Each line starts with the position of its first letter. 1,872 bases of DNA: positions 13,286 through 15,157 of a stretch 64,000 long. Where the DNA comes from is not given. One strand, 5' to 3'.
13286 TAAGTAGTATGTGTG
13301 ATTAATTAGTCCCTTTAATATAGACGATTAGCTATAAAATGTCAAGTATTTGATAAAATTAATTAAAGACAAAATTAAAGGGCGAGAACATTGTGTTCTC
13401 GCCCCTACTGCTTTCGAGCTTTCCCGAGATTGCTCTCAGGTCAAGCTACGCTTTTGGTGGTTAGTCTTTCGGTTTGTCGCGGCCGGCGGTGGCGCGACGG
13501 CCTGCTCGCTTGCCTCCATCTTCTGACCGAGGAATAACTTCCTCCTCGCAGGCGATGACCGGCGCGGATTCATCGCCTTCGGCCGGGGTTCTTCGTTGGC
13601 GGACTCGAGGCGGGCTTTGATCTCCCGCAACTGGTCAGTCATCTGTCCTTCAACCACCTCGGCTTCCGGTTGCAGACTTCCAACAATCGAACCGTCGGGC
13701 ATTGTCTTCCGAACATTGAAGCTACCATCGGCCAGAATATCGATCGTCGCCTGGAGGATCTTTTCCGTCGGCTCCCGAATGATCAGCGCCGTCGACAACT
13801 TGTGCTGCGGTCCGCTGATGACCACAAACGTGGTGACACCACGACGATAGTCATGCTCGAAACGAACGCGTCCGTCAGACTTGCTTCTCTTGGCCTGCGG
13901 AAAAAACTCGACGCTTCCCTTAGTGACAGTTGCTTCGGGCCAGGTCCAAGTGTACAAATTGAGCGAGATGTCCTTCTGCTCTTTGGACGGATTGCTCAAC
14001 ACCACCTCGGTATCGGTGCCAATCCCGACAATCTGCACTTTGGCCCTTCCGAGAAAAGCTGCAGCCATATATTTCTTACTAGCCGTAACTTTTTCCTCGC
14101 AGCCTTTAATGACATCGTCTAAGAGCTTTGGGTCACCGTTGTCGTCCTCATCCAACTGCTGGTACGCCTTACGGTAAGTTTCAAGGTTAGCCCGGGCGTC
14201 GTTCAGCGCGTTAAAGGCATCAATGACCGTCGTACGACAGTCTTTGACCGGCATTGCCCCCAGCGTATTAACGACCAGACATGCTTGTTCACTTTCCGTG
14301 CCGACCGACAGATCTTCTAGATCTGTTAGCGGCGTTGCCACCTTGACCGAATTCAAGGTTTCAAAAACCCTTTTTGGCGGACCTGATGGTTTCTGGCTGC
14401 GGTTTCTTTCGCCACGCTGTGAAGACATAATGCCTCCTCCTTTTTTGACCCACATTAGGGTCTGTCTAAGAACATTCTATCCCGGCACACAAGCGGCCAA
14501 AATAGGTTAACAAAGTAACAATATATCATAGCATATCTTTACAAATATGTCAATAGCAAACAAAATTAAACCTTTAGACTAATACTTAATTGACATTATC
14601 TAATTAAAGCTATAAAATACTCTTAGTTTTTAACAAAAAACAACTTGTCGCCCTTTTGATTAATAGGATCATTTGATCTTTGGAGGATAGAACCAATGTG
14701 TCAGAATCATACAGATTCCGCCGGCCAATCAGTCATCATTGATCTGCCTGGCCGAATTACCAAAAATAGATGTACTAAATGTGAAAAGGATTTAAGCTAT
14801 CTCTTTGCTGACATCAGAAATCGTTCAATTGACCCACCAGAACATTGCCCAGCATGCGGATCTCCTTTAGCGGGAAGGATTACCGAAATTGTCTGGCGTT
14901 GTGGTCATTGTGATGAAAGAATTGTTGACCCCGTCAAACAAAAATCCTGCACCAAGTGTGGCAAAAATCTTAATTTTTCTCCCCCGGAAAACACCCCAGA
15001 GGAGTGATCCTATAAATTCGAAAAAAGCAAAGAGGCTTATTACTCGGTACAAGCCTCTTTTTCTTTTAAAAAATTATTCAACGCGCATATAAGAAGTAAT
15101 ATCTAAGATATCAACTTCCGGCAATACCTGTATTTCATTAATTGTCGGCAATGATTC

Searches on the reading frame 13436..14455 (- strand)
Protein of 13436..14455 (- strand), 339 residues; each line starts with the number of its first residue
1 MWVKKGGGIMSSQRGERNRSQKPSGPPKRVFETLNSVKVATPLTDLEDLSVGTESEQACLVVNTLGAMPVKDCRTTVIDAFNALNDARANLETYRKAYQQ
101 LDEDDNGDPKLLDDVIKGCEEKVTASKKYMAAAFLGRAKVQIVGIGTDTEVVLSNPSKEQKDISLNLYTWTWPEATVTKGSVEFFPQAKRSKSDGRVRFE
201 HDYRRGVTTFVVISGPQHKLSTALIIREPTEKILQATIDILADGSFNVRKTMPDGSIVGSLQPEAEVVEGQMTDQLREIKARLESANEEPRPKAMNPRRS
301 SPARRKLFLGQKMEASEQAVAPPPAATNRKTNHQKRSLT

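Call 13: search_protein_families(library=pfam, proteins=[window:13436-14455:-])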
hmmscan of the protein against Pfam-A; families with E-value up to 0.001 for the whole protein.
window:13436-14455:- (339 aa): 0 families

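Call 75: search_protein_families(library=phrogs, proteins=[window:13436-14455:-], max_evalue=0.01)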
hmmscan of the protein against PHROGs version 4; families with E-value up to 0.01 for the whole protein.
window:13436-14455:- (339 aa): 0 families

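Call 76: search_solved_structures(query=window:13436-14455:-, max_evalue=1)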
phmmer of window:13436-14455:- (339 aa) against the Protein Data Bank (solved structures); distinct sequences matched with E-value up to 1: 0.

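Call 77: find_homologous_proteins(query=window:13436-14455:-)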
Query window:13436-14455:- (339 aa): 1 proteins with E <= 0.001 among 3733 candidates.
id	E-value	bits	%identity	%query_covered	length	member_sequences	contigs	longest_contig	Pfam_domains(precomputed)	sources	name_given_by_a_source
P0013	2.7e-213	725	100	97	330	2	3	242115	-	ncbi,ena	-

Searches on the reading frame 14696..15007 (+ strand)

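Call 13: search_protein_families(library=pfam, proteins=[window:14696-15007:+])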
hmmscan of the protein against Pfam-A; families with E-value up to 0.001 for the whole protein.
window:14696-15007:+ (103 aa): 7 families
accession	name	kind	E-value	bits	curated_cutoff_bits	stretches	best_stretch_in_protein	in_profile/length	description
PF18912.6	DZR_2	-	3e-06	27.4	27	1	48-92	7-46/56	Double zinc ribbon domain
PF03119.21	DNA_ligase_ZBD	-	2.2e-05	24.7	25.8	1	50-69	1-20/27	NAD-dependent DNA ligase C4 zinc finger domain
PF09723.15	Zn_ribbon_8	-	4.8e-05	23.7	34.4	0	25-58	7-36/41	Zinc ribbon domain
PF02146.23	SIR2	-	5.6e-05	23.6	24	1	7-63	91-146/180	Sir2 family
PF12773.13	DZR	-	0.00028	21.4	27.3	0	26-89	1-45/45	Double zinc ribbon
PF12760.12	Zn_ribbon_IS1595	-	0.00054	20.3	25.4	0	50-73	20-44/46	Transposase zinc-ribbon domain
PF10005.14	Zn_ribbon_DZR_6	-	0.0007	20.7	23.4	0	67-98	2-31/93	zinc-ribbon domain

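Call 75: search_protein_families(library=phrogs, proteins=[window:14696-15007:+], max_evalue=0.01)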
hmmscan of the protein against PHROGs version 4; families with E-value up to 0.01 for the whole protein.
window:14696-15007:+ (103 aa): 2 families
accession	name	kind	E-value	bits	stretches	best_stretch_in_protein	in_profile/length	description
phrog_10714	-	unknown function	0.00069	20.8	0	66-94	73-101/109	-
phrog_14388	-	moron, auxiliary metabolic gene and host takeover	0.0014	20.1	0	66-94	41-68/82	membrane protein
